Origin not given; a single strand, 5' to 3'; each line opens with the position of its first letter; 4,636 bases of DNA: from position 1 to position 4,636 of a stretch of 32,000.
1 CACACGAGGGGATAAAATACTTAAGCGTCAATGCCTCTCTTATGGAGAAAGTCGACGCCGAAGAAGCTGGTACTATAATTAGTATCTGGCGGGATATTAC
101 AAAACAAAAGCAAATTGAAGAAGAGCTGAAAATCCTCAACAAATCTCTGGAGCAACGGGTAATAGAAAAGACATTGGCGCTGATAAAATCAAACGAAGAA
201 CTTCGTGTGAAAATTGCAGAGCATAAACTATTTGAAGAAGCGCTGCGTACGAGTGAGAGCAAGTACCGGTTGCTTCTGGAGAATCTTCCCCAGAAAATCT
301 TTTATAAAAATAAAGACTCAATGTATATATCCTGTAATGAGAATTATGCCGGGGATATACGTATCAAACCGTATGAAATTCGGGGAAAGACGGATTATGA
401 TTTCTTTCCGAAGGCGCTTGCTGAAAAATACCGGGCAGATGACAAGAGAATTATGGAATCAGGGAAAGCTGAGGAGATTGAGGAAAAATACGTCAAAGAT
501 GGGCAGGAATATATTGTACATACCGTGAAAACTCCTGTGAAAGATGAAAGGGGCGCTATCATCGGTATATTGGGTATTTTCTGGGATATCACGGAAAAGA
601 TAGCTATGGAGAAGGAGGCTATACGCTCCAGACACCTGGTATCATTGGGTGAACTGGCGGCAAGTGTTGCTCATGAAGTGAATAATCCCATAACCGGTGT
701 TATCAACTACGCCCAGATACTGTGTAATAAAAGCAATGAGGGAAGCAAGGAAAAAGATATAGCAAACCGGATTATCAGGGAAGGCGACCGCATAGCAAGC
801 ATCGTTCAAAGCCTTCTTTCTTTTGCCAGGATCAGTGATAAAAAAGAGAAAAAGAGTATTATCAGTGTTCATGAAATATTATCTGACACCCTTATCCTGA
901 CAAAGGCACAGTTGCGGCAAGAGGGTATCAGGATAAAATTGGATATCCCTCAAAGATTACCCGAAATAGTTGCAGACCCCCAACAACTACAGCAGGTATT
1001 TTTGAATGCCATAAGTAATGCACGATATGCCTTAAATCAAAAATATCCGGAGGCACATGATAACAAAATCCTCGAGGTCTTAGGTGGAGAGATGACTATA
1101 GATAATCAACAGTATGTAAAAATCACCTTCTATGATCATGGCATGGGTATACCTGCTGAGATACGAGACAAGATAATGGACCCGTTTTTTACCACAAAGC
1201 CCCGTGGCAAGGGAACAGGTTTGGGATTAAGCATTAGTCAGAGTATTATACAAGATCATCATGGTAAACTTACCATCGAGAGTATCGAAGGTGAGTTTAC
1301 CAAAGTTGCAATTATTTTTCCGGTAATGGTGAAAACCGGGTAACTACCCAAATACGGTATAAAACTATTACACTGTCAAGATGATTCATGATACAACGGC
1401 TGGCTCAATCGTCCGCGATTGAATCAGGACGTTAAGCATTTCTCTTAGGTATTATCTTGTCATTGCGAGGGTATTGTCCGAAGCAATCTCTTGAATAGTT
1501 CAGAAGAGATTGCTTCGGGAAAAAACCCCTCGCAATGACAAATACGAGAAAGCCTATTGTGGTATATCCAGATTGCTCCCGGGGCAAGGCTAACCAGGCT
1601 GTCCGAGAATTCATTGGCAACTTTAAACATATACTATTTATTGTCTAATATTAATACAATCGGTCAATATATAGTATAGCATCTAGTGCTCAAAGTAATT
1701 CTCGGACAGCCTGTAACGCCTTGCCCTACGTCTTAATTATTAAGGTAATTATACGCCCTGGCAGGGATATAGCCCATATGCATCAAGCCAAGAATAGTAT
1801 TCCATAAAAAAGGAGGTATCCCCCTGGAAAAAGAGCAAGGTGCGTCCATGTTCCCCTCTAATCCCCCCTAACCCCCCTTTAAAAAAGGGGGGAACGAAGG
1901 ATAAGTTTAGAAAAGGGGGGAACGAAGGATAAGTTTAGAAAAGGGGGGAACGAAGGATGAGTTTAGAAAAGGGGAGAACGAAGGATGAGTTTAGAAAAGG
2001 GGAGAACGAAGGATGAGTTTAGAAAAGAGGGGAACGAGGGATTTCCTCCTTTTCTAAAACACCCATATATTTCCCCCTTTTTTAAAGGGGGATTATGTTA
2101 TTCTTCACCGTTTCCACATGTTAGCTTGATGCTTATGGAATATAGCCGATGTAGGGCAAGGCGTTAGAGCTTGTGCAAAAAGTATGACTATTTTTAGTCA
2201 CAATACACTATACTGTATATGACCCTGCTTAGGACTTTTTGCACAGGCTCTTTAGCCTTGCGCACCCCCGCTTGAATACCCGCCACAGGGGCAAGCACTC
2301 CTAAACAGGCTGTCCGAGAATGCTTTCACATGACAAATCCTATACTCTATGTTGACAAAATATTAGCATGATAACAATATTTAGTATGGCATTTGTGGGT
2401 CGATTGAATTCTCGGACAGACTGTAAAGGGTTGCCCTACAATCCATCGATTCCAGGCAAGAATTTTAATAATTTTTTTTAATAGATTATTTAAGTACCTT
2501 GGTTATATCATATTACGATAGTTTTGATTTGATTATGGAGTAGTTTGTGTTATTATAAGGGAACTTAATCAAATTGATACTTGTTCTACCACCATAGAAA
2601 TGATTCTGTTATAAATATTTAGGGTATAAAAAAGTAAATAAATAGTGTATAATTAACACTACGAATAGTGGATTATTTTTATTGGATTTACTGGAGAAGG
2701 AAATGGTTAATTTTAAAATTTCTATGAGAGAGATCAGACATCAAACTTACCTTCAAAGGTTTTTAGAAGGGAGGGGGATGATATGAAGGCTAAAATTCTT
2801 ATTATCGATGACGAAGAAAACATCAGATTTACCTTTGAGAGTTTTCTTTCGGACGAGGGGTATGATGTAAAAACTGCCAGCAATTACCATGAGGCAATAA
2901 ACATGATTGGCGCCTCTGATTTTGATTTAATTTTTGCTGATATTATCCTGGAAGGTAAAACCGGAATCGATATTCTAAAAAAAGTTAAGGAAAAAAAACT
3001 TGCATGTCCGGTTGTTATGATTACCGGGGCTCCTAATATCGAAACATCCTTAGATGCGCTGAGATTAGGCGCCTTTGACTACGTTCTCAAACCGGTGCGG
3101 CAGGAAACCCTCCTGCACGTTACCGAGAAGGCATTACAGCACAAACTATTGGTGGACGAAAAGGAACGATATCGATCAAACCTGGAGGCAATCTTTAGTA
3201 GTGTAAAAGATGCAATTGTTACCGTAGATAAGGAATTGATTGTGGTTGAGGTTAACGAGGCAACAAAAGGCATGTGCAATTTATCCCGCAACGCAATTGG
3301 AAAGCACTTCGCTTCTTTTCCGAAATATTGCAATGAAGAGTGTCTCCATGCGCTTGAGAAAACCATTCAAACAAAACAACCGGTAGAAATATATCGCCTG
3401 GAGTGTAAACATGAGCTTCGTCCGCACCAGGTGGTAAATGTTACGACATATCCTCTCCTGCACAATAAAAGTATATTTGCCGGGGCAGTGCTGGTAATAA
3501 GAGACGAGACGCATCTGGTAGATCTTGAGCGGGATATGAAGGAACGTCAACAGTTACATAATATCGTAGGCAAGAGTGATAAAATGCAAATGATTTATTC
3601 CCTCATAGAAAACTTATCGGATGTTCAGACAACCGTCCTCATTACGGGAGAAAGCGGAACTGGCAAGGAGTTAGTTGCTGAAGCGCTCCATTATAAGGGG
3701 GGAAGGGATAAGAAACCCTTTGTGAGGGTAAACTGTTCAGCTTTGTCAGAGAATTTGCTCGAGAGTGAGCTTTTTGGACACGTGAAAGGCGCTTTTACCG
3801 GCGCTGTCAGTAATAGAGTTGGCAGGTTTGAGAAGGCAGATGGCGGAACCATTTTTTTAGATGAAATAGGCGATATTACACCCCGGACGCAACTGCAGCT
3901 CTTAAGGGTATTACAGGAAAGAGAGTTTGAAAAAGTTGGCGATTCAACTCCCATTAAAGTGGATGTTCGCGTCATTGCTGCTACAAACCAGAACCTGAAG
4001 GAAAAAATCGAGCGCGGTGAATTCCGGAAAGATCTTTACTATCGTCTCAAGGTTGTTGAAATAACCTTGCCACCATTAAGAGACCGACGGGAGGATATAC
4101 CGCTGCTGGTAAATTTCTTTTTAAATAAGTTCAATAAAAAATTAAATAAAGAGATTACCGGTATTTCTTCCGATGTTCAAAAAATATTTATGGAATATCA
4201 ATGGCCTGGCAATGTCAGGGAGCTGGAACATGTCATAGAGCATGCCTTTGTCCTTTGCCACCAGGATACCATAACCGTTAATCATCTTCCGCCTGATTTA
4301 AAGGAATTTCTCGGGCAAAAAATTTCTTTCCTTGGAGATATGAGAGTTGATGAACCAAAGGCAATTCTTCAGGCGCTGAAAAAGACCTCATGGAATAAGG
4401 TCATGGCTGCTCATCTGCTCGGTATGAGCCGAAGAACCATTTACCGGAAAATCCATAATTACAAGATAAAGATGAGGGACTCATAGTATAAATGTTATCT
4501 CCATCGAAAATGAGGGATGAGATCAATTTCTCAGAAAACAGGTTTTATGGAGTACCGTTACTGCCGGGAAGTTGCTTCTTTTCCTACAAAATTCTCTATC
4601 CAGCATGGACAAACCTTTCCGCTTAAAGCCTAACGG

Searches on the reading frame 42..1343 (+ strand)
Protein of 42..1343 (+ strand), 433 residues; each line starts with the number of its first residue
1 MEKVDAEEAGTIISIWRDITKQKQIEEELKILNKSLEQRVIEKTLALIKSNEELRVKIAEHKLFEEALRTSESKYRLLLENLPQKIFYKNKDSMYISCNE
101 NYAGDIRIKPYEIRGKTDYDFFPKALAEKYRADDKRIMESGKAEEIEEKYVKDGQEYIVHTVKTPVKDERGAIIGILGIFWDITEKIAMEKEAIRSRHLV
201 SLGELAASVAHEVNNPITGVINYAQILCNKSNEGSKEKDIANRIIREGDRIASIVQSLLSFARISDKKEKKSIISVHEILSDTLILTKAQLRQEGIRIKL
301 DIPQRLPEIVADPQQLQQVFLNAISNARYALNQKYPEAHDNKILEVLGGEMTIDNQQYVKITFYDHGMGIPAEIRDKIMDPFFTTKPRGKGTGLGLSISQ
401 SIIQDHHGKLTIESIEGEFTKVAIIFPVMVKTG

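Call 8: search_protein_families(library=pfam, proteins=[window:42-1343:+])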
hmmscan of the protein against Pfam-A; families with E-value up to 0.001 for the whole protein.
window:42-1343:+ (433 aa): 6 families
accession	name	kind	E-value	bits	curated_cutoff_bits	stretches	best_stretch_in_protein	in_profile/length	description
PF08448.16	PAS_4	-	3.5e-20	72.7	23.1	1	79-186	1-108/110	PAS fold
PF02518.31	HATPase_c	-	3.1e-19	69.9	26.4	1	312-428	2-109/111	Histidine kinase-, DNA gyrase B-, and HSP90-like ATPase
PF00512.31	HisKA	-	2.1e-14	53.7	26.9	1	202-265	2-64/66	His Kinase A (phospho-acceptor) domain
PF13426.13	PAS_9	-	7e-09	36.3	27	1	86-185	4-103/103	PAS domain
PF00989.32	PAS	-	5.6e-05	23.6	22.6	1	74-183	2-113/113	PAS fold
PF14501.12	HATPase_c_5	-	8.3e-05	22.9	22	1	316-421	6-97/102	GHKL domain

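Call 9: search_protein_families(library=ncbifam, proteins=[window:42-1343:+], max_evalue=0.00001)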
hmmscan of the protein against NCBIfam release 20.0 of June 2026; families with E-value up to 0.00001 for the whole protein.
window:42-1343:+ (433 aa): 75 families (the best 25 are shown)
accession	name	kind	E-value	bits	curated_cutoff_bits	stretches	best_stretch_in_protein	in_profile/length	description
NF008468.0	PRK11360.1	equivalog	1.6e-62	211.7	646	1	10-429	205-609/616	two-component system sensor histidine kinase AtoS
NF047466.1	hybrid_RR_LvrB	exception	4.8e-55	187.2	500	1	185-428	135-376/377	hybrid histidine kinase/response regulator LvrB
NF007688.0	PRK10364.1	equivalog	7.2e-45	153.6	479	1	175-431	210-454/460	two-component system sensor histidine kinase ZraS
NF010411.0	PRK13837.1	equivalog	3e-40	138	647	1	184-429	432-676/828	two-component system VirA-like sensor kinase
NF052574.1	HisKinEspCMyxo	equivalog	3.6e-39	134.6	1200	1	151-428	366-637/785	serine histidine kinase EspC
NF010076.0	PRK13557.1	subfamily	4.5e-38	131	631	1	149-429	110-395/540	histidine kinase famiy protein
NF046020.1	HisKinCckABruc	equivalog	6.2e-37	126.9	1000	1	171-430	453-709/868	cell cycle histidine kinase CckA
NF046026.1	HisKinCckACaul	equivalog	1.2e-36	126.1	1000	1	122-431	229-535/678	cell cycle histidine kinase CckA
NF047497.1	HK_LIC_12097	equivalog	2e-35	122.2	500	1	86-428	33-366/367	LIC_12097 family sensor histidine kinase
NF052573.1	HisKinEspAMyxo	equivalog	3.5e-35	121.2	1400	1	151-425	333-608/755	serine histidine kinase EspA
NF008302.0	PRK11091.1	equivalog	1.6e-34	119.2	838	1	17-425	100-502/779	aerobic respiration two-component sensor histidine kinase ArcB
NF046044.1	PnpS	equivalog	2.2e-33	115.8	400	1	33-427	14-390/390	two-component system histidine kinase PnpS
NF033092.0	HK_WalK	equivalog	1.4e-32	113.1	725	1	145-427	324-593/594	cell wall metabolism sensor histidine kinase WalK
NF038348.1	T2SS_HK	subfamily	5.8e-31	107.5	450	1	249-428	409-573/574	histidine kinase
NF008293.1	PRK11073.1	equivalog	2.2e-30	106.1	240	1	182-428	110-347/349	nitrogen regulation protein NR(II)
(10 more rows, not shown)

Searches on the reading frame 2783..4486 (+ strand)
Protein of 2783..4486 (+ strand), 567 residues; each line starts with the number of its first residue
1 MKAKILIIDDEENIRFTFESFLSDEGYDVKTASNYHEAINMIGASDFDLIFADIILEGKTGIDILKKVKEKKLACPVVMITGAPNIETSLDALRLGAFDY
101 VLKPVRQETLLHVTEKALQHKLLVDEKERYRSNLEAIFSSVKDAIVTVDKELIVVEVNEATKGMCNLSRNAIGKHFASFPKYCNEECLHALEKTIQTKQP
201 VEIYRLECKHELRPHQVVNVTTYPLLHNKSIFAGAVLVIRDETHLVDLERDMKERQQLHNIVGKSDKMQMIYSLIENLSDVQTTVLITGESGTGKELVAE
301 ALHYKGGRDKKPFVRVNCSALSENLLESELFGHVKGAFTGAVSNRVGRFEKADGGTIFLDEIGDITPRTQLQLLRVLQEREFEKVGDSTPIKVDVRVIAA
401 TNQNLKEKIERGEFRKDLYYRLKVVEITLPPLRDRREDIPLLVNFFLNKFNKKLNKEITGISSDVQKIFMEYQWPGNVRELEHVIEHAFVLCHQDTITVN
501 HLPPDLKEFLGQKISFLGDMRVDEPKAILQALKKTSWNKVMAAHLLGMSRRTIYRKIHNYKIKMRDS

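Call 7: search_protein_families(library=pfam, proteins=[window:2783-4486:+])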
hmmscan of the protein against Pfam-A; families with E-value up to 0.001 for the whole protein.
window:2783-4486:+ (567 aa): 13 families
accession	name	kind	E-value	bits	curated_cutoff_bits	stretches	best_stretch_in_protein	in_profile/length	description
PF00158.32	Sigma54_activat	-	2.1e-71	239.5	20.2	1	261-427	1-167/168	Sigma-54 interaction domain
PF25601.1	AAA_lid_14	-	1.2e-29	102.4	27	1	433-508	1-76/87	AAA+ ATPase lid domain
PF00072.30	Response_reg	-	2.8e-26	92.3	30.2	1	5-113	1-109/111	Response regulator receiver domain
PF14532.12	Sigma54_activ_2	-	1.9e-23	83.6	25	1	262-432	1-138/138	Sigma-54 interaction domain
PF02954.25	HTH_8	-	1.6e-10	41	22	1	526-560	8-42/42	Bacterial regulatory protein, Fis family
PF07728.20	AAA_5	-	2.6e-08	34.4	22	1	285-405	2-125/139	AAA domain (dynein-related subfamily)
PF00004.35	AAA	-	7.2e-08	33.4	21.2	1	285-416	1-125/131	ATPase family associated with various cellular activities (AAA)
PF08448.16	PAS_4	-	3e-06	27.9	23.1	1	138-243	1-106/110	PAS fold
PF07724.20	AAA_2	-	6.7e-06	26.7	27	1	283-410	4-132/166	AAA domain (Cdc48 subfamily)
PF13426.13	PAS_9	-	2.8e-05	24.8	27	1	143-243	2-102/103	PAS domain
PF13596.12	PAS_10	-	7.5e-05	23.8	22.1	1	134-241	1-104/106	PAS domain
PF13551.12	HTH_29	-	0.00012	22.6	28.1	1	527-560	3-36/64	Winged helix-turn helix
PF00989.32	PAS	-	0.00066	20.1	22.6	0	134-241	3-112/113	PAS fold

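Call 9: search_protein_families(library=ncbifam, proteins=[window:2783-4486:+], max_evalue=0.00001)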
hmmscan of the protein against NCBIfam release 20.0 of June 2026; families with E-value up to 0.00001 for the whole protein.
window:2783-4486:+ (567 aa): 106 families (the best 25 are shown)
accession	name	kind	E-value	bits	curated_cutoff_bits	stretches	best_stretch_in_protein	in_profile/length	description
NF008469.0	PRK11361.1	equivalog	5.1e-128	427.7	714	2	245-564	129-458/461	acetoacetate metabolism transcriptional regulator AtoC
TIGR01818.1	ntrC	equivalog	3.4e-126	421.8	558.6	2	242-507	117-382/463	nitrogen regulation protein NR(I)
TIGR01817.1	nifA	equivalog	2.9e-118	396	528.85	1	251-502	188-438/534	nif-specific transcriptional activator NifA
NF007689.0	PRK10365.1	equivalog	1.3e-113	380.2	760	2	243-557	124-439/441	sigma-54-dependent response regulator transcription factor ZraR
NF041552.1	TF_PrdR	equivalog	1.6e-113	380.1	795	1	1-561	12-577/577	sigma-54 dependent transcriptional regulator PrdR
NF041946.1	LuxO_transreg_Vib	equivalog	5.5e-108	361.7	800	2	240-515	113-389/463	quorum-sensing sigma-54 dependent transcriptional regulator LuxO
TIGR02915.1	PEP_resp_reg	equivalog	7.1e-106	354.7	502.6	2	227-563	100-445/445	PEP-CTERM-box response regulator transcription factor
NF008176.1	PRK10923.1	equivalog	8.6e-104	347.7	620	2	249-508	128-387/469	nitrogen regulation protein NR(I)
NF051870.1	NAssimRespRegNtrX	equivalog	2.6e-100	336.4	600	2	250-557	129-447/452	nitrogen assimilation response regulator NtrX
NF003451.0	PRK05022.1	equivalog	6.1e-97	325.4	476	1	252-496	183-427/512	nitric oxide reductase transcriptional regulator NorR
NF038308.1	RNA_repair_RtcR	equivalog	3.2e-95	320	650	1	243-513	164-443/530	RNA repair transcriptional activator RtcR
NF050807.1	TransRegFlbDCaul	equivalog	7.7e-95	318.4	750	1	258-501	117-360/454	sigma-54-dependent transcriptional regulator FlbD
NF011695.0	PRK15115.1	equivalog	1e-94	317.8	763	2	256-560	132-436/445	two-component system response regulator GlrR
NF041906.1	V4R_TF_MobR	exception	9.6e-89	298.3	999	1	251-557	224-541/544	phenol degradation transcriptional regulator MobR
TIGR02329.1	propionate_PrpR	equivalog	8.2e-85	285.4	499.2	1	244-558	196-525/526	propionate catabolism operon regulatory protein PrpR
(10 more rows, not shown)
